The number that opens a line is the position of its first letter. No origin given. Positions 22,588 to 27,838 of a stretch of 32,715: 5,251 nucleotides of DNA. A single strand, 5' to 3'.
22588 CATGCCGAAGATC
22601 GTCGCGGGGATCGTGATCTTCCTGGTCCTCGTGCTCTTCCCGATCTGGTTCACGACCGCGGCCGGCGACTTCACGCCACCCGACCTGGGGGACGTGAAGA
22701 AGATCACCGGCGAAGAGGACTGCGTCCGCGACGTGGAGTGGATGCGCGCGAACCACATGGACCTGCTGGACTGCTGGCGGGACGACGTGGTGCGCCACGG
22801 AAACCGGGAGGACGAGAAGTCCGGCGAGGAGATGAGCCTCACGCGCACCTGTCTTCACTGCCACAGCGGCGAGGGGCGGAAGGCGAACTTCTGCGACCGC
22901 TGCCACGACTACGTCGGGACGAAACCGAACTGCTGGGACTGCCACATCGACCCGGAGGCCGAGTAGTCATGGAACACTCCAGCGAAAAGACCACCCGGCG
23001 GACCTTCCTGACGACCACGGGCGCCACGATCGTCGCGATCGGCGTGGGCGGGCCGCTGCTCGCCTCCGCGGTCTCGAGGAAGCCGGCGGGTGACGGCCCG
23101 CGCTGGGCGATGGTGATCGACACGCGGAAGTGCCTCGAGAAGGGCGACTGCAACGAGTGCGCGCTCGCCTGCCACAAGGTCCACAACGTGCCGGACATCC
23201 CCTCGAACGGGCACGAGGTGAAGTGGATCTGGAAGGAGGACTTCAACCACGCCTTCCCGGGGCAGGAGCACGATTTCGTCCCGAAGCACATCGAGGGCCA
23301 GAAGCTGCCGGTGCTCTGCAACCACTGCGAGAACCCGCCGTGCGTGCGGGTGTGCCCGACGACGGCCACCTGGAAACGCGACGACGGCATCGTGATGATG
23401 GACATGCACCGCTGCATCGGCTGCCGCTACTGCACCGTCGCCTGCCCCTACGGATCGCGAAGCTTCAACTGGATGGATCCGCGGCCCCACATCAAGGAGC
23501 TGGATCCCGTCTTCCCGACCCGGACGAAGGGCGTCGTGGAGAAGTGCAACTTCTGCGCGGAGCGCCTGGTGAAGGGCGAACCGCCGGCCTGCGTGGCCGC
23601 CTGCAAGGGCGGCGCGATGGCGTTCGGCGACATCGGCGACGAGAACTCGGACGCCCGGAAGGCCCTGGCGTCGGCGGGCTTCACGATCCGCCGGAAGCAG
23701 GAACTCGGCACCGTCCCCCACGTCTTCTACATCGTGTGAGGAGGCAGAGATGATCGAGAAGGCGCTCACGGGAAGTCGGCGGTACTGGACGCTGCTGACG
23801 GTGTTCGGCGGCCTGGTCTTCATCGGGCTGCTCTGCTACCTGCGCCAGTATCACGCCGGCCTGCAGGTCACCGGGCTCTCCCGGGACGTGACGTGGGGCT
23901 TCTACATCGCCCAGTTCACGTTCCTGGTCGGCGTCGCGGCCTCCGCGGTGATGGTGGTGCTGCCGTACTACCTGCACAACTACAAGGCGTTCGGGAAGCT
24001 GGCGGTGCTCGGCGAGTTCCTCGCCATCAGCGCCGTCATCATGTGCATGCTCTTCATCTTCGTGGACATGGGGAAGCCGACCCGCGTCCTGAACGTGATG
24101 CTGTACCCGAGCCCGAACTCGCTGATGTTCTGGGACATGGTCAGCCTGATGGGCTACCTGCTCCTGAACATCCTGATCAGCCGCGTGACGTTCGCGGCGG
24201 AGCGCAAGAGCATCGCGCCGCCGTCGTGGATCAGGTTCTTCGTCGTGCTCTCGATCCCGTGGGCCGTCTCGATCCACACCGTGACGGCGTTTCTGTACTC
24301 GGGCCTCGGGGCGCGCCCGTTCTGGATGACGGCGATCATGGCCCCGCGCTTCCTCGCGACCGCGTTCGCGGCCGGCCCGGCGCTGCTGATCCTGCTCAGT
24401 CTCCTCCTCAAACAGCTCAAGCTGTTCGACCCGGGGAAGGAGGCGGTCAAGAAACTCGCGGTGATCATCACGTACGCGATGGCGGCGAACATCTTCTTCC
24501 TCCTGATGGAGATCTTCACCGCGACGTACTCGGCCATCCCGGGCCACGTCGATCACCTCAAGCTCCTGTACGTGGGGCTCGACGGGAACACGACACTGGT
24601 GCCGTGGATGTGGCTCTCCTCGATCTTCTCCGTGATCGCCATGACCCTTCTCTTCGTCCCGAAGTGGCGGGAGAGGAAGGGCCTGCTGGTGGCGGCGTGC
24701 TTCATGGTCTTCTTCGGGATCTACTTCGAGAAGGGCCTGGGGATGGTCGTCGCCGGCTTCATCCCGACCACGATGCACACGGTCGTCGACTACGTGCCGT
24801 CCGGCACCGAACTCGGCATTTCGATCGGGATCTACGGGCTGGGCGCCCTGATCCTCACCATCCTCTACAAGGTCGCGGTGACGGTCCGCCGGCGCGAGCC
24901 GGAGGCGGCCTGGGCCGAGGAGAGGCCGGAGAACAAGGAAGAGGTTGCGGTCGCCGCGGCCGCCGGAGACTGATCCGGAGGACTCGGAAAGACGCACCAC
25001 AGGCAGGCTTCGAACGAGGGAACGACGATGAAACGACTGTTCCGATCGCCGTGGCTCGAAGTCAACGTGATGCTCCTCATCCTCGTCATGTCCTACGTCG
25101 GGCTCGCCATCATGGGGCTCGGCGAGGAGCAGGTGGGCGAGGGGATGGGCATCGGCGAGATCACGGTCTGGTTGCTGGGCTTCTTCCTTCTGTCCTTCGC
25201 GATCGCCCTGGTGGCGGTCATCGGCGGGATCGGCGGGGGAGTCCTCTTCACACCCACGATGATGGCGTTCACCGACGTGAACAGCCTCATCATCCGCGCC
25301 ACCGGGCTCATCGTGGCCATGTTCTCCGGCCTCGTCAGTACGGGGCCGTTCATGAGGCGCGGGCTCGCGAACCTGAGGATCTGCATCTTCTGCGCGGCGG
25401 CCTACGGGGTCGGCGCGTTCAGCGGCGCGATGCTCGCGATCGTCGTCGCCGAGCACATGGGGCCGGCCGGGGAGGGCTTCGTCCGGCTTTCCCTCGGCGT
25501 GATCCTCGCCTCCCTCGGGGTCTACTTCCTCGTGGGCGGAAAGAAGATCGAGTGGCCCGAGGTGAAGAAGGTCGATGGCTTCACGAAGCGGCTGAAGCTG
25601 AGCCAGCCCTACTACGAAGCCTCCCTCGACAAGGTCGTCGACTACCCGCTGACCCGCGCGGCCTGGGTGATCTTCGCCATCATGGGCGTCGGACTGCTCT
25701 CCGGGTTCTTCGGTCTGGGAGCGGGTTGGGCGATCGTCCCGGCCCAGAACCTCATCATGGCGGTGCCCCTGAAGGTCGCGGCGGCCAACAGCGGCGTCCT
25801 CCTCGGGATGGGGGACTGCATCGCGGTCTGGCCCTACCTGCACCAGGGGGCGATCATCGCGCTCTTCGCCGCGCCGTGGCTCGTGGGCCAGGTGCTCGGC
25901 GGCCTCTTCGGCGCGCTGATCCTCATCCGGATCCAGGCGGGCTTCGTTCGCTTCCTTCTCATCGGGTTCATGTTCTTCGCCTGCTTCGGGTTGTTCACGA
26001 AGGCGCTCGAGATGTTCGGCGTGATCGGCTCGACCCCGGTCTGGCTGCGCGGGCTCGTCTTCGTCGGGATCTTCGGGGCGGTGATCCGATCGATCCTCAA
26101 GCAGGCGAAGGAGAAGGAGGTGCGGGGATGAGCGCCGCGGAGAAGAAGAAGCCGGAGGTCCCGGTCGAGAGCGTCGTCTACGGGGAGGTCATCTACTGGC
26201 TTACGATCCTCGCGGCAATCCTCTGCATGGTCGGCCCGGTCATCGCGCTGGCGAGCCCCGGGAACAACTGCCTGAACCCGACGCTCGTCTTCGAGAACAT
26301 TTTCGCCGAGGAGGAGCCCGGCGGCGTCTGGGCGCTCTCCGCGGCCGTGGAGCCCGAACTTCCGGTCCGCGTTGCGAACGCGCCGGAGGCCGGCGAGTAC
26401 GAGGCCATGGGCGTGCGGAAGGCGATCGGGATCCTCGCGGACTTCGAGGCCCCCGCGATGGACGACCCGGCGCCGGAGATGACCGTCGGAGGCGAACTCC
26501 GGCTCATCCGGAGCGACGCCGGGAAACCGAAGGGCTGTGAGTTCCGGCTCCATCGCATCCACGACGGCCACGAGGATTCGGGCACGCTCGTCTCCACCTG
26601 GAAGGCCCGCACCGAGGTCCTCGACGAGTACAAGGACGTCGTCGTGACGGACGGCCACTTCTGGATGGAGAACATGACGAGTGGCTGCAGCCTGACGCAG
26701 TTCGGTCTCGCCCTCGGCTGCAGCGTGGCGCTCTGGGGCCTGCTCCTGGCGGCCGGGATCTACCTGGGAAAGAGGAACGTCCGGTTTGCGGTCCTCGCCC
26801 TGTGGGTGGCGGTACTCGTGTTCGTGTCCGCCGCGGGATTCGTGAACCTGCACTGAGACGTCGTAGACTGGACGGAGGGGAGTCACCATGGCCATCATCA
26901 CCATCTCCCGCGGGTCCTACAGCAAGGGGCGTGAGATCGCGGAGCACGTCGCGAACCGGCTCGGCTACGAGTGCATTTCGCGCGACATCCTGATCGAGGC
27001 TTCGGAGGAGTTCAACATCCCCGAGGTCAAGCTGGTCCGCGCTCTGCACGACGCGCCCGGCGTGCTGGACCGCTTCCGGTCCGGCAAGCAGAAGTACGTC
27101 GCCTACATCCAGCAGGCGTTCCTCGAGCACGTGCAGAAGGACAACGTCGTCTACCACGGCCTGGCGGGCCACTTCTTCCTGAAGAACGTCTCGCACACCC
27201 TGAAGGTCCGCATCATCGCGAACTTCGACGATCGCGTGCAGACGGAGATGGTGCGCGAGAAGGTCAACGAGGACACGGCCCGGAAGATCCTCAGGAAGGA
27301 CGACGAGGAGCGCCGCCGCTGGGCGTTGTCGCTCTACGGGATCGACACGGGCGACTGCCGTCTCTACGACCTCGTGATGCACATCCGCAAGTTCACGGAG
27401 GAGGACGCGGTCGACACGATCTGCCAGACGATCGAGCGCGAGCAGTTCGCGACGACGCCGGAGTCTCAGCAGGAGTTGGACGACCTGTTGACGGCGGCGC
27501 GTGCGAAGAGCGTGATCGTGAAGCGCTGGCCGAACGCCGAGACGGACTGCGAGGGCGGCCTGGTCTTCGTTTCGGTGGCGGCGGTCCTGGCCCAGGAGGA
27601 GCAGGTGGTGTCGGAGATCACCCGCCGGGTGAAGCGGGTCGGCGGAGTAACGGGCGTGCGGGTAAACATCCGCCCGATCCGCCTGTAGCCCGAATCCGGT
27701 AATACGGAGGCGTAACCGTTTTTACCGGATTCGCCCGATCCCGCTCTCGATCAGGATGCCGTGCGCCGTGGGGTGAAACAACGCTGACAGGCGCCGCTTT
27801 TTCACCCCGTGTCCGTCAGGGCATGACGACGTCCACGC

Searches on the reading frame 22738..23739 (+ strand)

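Call 77: search_protein_families(library=pfam, proteins=[window:22738-23739:+], max_evalue=0.001)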
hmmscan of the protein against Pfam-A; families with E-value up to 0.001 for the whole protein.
window:22738-23739:+ (333 aa): 7 families
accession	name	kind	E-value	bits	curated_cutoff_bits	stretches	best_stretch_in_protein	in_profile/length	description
PF13247.11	Fer4_11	-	2.2e-20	73.2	26.2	2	190-245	6-63/100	4Fe-4S dicluster domain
PF12838.12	Fer4_7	-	1.5e-08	35.4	27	1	225-292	1-51/52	4Fe-4S dicluster domain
PF13187.11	Fer4_9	-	8.2e-08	32.6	27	2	225-294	1-52/52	4Fe-4S dicluster domain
PF12837.12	Fer4_6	-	1.5e-06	28.3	25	1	221-239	4-22/24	4Fe-4S binding domain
PF13237.11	Fer4_10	-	8e-06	26.1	25.5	1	192-237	7-53/53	4Fe-4S dicluster domain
PF12797.12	Fer4_2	-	8.4e-05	22.7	24.5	1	219-238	3-22/22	4Fe-4S binding domain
PF00037.32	Fer4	-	8.5e-05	22.7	21.1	1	222-239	4-21/24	4Fe-4S binding domain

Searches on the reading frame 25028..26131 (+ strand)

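Call 77: search_protein_families(library=pfam, proteins=[window:25028-26131:+], max_evalue=0.001)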
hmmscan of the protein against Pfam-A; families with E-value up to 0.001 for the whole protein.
window:25028-26131:+ (367 aa): 1 family
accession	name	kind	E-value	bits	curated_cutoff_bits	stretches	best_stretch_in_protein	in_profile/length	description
PF01925.25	TauE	-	4.4e-29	102.3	32.6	1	53-319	2-234/237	Sulfite exporter TauE/SafE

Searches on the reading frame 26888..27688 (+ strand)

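Call 77: search_protein_families(library=pfam, proteins=[window:26888-27688:+], max_evalue=0.001)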
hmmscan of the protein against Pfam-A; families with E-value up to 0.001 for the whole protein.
window:26888-27688:+ (266 aa): 1 family
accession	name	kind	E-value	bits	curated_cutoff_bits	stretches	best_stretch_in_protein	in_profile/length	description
PF13189.12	Cytidylate_kin2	-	1.1e-43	149.9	28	1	3-166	1-174/176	Cytidylate kinase-like family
